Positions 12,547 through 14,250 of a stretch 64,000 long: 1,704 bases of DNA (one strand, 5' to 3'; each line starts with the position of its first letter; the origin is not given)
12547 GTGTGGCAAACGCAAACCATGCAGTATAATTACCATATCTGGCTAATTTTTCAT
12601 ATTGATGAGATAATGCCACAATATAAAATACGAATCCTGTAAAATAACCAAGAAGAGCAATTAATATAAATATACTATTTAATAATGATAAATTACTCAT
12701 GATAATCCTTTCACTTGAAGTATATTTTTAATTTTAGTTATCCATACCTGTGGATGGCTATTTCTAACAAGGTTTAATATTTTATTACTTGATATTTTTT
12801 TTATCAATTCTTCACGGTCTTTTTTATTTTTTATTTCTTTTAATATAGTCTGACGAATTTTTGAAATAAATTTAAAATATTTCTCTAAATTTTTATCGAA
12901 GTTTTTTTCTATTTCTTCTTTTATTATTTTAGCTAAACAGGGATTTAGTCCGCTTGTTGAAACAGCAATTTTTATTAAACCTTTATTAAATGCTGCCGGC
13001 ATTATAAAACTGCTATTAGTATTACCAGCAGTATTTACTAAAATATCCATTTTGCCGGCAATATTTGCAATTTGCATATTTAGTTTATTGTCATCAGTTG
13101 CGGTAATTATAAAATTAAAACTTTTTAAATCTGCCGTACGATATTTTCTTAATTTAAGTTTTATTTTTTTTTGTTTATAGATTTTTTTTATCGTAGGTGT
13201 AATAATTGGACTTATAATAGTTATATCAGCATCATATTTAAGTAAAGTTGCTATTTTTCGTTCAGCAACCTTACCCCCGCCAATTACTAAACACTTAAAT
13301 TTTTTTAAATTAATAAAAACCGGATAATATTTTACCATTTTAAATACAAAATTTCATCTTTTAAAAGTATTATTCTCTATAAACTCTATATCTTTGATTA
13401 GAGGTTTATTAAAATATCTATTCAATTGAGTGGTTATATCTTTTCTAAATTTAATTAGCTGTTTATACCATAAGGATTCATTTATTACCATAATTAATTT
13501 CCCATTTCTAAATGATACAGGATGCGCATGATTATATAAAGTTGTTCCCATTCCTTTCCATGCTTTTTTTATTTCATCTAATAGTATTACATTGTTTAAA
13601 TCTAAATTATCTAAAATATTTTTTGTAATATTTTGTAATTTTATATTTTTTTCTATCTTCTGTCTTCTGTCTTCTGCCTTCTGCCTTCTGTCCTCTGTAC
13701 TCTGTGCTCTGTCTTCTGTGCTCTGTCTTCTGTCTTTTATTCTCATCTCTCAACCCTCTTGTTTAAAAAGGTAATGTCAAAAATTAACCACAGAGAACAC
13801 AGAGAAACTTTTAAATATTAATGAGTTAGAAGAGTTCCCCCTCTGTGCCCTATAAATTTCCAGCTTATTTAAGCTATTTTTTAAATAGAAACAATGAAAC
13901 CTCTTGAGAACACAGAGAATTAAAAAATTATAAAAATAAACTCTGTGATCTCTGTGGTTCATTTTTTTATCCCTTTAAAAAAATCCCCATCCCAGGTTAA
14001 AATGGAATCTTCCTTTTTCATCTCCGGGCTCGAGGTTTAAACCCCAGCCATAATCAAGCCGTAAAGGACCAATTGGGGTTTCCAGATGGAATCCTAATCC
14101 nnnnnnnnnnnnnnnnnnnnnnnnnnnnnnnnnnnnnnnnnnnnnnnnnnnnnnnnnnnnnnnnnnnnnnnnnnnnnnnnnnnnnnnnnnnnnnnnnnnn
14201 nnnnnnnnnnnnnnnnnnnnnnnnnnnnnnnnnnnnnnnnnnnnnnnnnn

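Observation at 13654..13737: Twelve tandem 7-bp repeats form the 5' coding end of a DciA-like gene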

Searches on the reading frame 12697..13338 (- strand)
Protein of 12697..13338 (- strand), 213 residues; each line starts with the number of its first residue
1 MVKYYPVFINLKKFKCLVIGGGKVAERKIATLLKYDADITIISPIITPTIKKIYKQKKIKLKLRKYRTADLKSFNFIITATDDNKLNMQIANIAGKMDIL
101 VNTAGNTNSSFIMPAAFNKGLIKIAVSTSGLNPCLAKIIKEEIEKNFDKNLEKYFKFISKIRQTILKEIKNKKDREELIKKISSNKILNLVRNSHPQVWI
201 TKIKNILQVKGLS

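Call 5: search_protein_families(library=pfam, proteins=[window:12697-13338:-], max_evalue=0.01)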
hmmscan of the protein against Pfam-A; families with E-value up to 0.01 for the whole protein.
window:12697-13338:- (213 aa): 3 families
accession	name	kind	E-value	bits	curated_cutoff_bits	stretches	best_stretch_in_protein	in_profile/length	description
PF13241.12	NAD_binding_7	-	4.5e-26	91.9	22.1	1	7-115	1-104/104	Putative NAD(P)-binding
PF14824.11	Sirohm_synth_M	-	1.4e-05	24.9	25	1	123-145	5-27/28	Sirohaem biosynthesis protein central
PF03435.24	Sacchrp_dh_NADP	-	0.0031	18.3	25.1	1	17-122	2-94/129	Saccharopine dehydrogenase NADP binding domain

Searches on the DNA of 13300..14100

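Call 34: search_rna_families(source=window, start=13300, end=14100, threshold=evalue, max_evalue=1)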
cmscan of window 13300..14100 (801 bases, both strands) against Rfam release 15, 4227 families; matches with E-value up to 1: 1.
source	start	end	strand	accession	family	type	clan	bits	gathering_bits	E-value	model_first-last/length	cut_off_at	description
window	13905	13952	-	RF00695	MIR398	Gene; miRNA;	-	20.8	55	0.058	23-88/109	no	MIR398 microRNA precursor family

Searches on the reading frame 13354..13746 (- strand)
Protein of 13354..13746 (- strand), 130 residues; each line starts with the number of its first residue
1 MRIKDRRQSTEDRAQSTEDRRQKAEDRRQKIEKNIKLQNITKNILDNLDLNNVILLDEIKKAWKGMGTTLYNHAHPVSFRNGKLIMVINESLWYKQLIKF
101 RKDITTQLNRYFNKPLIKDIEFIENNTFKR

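Call 5: search_protein_families(library=pfam, proteins=[window:13354-13746:-], max_evalue=0.01)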
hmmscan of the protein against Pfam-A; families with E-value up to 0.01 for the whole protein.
window:13354-13746:- (130 aa): 1 family
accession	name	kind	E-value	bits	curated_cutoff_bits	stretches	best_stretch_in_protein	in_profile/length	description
PF05258.17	DciA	-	6.7e-10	39.5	24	1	37-122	2-89/89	Dna[CI] antecedent, DciA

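Call 13: find_encoding_contigs(protein=window:13354-13746:-, flank=3000, max_places=10)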
Protein window:13354-13746:- (130 aa): no gene with exactly this product is on record in the collection.

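Call 14: find_homologous_proteins(query=window:13354-13746:-, max_evalue=0.001)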
Query window:13354-13746:- (130 aa): 2 proteins with E <= 0.001 among 18 candidates.
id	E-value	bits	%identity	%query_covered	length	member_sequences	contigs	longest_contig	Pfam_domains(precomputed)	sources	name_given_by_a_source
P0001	1.0e-77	276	100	100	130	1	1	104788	PF05258.18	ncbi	-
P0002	1.4e-4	40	71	24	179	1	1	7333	PF01231.24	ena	-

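Call 16: find_encoding_contigs(protein=P0001, flank=10000, max_places=10)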
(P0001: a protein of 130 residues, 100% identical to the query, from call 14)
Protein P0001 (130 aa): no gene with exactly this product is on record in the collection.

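Call 21: find_encoding_contigs(protein=P0004, flank=5000, max_places=10)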
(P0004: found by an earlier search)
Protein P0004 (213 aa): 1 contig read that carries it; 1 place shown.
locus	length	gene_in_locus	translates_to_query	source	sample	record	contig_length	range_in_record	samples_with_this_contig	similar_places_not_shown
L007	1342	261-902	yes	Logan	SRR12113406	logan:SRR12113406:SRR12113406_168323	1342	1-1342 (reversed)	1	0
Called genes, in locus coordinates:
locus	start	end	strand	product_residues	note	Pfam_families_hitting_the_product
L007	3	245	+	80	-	?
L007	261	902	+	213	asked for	PF13241:NAD_binding_7, PF14824:Sirohm_synth_M (faint)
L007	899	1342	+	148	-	?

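Call 26: find_encoding_contigs(protein=P0002, flank=5000, max_places=10)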
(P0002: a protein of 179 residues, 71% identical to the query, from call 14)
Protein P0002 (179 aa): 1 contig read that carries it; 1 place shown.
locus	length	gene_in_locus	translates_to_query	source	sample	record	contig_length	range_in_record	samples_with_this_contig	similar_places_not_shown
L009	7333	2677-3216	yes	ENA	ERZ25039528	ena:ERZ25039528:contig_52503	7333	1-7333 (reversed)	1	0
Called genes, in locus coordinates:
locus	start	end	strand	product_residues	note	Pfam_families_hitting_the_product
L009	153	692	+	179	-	-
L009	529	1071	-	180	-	-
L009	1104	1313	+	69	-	-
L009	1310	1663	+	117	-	-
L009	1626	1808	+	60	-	-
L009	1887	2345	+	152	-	PF01231:IDO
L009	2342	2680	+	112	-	PF01231:IDO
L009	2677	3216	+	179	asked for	PF01231:IDO (weak)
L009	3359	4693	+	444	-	-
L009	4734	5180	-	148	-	-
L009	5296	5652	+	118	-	-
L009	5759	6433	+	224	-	-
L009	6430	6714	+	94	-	-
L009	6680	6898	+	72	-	-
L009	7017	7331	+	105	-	?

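Call 78: predict_structure(alignment_id=A1)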
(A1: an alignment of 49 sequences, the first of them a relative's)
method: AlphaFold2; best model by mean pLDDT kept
length: 130 residues; sequences in the alignment: 49
mean_pLDDT: 89.4   pTM: 0.63
mean pLDDT of the five models: 89.4, 88.3, 87.9, 87.8, 86.7
residues with pLDDT >= 90: 84; 70-90: 35; 50-70: 10; < 50: 1
segments of 3 or more residues with pLDDT < 50: none
pLDDT, mean of each block of 10 residues (from residue 1): 69 89 88 74 83 96 97 97 97 97 98 98 79
secondary structure, 60 per line:
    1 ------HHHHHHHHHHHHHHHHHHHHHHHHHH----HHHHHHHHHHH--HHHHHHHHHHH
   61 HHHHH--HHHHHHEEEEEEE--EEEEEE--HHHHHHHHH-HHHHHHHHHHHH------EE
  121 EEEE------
elements in order: H7-32 H37-47 H50-65 H68-73 E74-80 E83-88 H91-99 H101-112 E119-124

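Call 80: search_solved_structures(query=A1, max_evalue=0.01)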
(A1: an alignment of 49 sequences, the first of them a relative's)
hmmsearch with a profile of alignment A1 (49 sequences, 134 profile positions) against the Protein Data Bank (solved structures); distinct sequences matched with E-value up to 0.01: 1.
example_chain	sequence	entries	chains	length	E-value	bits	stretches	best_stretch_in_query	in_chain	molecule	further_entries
7ykm_A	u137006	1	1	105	2.4e-14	56.4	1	10-106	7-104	DciA DUF721 domain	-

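Call 81: fold_search(model_id=the predicted structure, library=pdb)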
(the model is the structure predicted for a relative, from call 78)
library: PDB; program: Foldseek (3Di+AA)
matches with E <= 10: 670; with E <= 0.001: 1
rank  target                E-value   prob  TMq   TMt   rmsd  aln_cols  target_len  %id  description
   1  7ykm                  3.9e-04  1.00  0.50  0.76   2.3        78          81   17  Structure of DciA DUF721 domain from Deinococcus radiodurans (released 2023-08-02)
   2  8a3v_C                4.1e-03  1.00  0.52  0.46   5.5       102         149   17  Crystal structure of the Vibrio cholerae replicative helicase (VcDnaB) in complex with its loader protein (VcDciA) (released 2023-02-15)
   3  8a3v_D                5.8e-03  1.00  0.46  0.41   4.4        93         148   15  Crystal structure of the Vibrio cholerae replicative helicase (VcDnaB) in complex with its loader protein (VcDciA) (released 2023-02-15)
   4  4tps_D                7.6e-03  1.00  0.41  0.60   3.5        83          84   12  Sporulation Inhibitor of DNA Replication, SirA, in complex with Domain I of DnaA (released 2014-07-30)
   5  4tps_B                1.5e-02  1.00  0.44  0.65   2.6        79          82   11  Sporulation Inhibitor of DNA Replication, SirA, in complex with Domain I of DnaA (released 2014-07-30)
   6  1jos                  3.1e-02  0.97  0.41  0.49   4.2        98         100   12  Ribosome Binding Factor A(rbfA) (released 2003-06-24)
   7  7afq_MODEL_1_V        3.8e-02  0.97  0.41  0.53   3.8        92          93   11  Ribosome binding factor A (RbfA) (released 2020-12-16)
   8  2z51                  5.0e-02  0.98  0.40  0.35   3.4        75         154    7  Crystal structure of Arabidopsis CnfU involved in iron-sulfur cluster biosynthesis (released 2008-07-15)
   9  2m5o_MODEL_1_A        8.0e-02  0.84  0.33  0.43   4.3        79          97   14  Solution NMR Structure CTD domain of NFU1 Iron-Sulfur Cluster Scaffold Homolog from Homo sapiens, Northeast St (released 2013-05-01)
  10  2dyj_B                1.4e-01  0.97  0.45  0.61   3.1        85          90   14  Crystal structure of ribosome-binding factor A from Thermus thermophilus HB8 (released 2007-03-14)
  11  2dyj_A                1.5e-01  0.95  0.43  0.58   3.5        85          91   13  Crystal structure of ribosome-binding factor A from Thermus thermophilus HB8 (released 2007-03-14)
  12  9g5d_a                1.5e-01  0.93  0.45  0.40   3.5        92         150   10  Assembly intermediate of human mitochondrial ribosome small subunit (State C) (released 2025-04-23)
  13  8gtz                  1.7e-01  0.30  0.25  0.09   5.6        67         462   18  Crystal structure of exopolyphosphatase (PPX) mutant E137A from Zymomonas mobilis in complex with magnesium ions (released 2023-09-13)
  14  7pnt_a                1.9e-01  0.66  0.40  0.39  12.3       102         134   13  Assembly intermediate of mouse mitochondrial ribosome small subunit without mS37 in complex with RbfA and Tfb1m (released 2022-06-15)
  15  2r1c                  2.0e-01  0.80  0.37  0.50   4.2        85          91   12  Coordinates of the thermus thermophilus ribosome binding factor A (RbfA) homology model as fitted into the CRYO-EM map o (released 2008-03-18)
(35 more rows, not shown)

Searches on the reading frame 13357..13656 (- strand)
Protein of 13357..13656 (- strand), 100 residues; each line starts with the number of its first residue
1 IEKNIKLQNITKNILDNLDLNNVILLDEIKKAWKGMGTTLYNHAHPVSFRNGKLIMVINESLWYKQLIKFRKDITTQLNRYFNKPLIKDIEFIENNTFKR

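Call 23: search_protein_representatives(protein=window:13357-13656:-)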
Query: 100 residues. Proteins with E-value up to 0.001 (for the whole library): 55; up to 1e-10: 2; up to 1e-30: 1. The best 55 are listed.
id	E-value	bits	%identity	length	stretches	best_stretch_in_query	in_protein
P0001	1.4e-58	211.4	100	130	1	1-100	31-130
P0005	9.0e-23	96.7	53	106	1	5-92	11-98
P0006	3.3e-07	46.7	33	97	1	7-93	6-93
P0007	1.1e-06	45.0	34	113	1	9-94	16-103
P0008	1.4e-06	44.7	37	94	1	11-93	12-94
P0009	1.5e-06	44.7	33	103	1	5-92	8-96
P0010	2.4e-06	44.0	30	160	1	5-94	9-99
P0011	3.1e-06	43.6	32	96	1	6-91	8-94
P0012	6.6e-06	42.6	36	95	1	6-93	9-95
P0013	1.5e-05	41.5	30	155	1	3-95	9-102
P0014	1.6e-05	41.3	31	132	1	9-92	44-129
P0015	3.0e-05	40.5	33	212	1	28-94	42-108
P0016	4.6e-05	39.9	31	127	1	13-98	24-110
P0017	4.8e-05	39.8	34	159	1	32-96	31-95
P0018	5.0e-05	39.8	32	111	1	28-92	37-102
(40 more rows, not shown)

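Call 25: find_encoding_contigs(protein=P0005, flank=6000, max_places=10)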
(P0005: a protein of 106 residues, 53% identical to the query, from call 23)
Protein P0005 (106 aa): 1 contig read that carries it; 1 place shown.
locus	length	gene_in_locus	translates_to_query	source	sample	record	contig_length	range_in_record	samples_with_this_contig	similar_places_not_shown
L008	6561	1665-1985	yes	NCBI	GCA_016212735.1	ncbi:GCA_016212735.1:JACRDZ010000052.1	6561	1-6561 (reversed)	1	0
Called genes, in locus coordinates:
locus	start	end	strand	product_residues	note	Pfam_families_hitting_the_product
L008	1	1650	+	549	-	PF07244:POTRA, PF01103:Omp85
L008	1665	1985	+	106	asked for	PF05258:DciA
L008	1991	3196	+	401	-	PF01136:Peptidase_U32, PF16325:Peptidase_U32_C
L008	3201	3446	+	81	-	PF16256:DUF4911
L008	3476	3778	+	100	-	PF04977:DivIC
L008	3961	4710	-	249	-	PF20230:DUF6588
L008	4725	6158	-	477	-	PF09976:TPR_21 (weak), PF07719:TPR_2 (faint), PF13174:TPR_6 (faint), PF13432:TPR_16 (faint), PF13525:YfiO (weak), PF13428:TPR_14 (faint), PF14559:TPR_19 (faint), PF13525:YfiO (weak)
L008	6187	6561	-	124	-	PF00211:Guanylate_cyc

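Call 92: find_homologous_proteins(query=P0005, max_evalue=0.00001)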
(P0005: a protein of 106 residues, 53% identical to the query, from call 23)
Query P0005 (106 aa): 1 proteins with E <= 0.00001 among 2 candidates.
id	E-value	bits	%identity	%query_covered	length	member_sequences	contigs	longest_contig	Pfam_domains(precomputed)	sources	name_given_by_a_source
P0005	3.0e-63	228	100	100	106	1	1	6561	PF05258.18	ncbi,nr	ncbi:MAG: DUF721 domain-containing protein [Candidatus Firestonebacteria bacterium]|nr:DUF721 domain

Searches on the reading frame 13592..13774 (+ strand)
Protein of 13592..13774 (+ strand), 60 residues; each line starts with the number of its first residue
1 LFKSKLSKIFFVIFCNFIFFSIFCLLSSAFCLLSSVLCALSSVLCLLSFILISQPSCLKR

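Call 91: find_encoding_contigs(protein=window:13592-13774:+, flank=3000)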
Protein window:13592-13774:+ (60 aa): no gene with exactly this product is on record in the collection.

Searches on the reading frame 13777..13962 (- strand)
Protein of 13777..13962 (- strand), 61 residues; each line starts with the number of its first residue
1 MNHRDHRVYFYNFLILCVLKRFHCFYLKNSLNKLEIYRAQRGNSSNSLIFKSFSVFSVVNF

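Call 90: find_encoding_contigs(protein=window:13777-13962:-, flank=3000)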
Protein window:13777-13962:- (61 aa): no gene with exactly this product is on record in the collection.
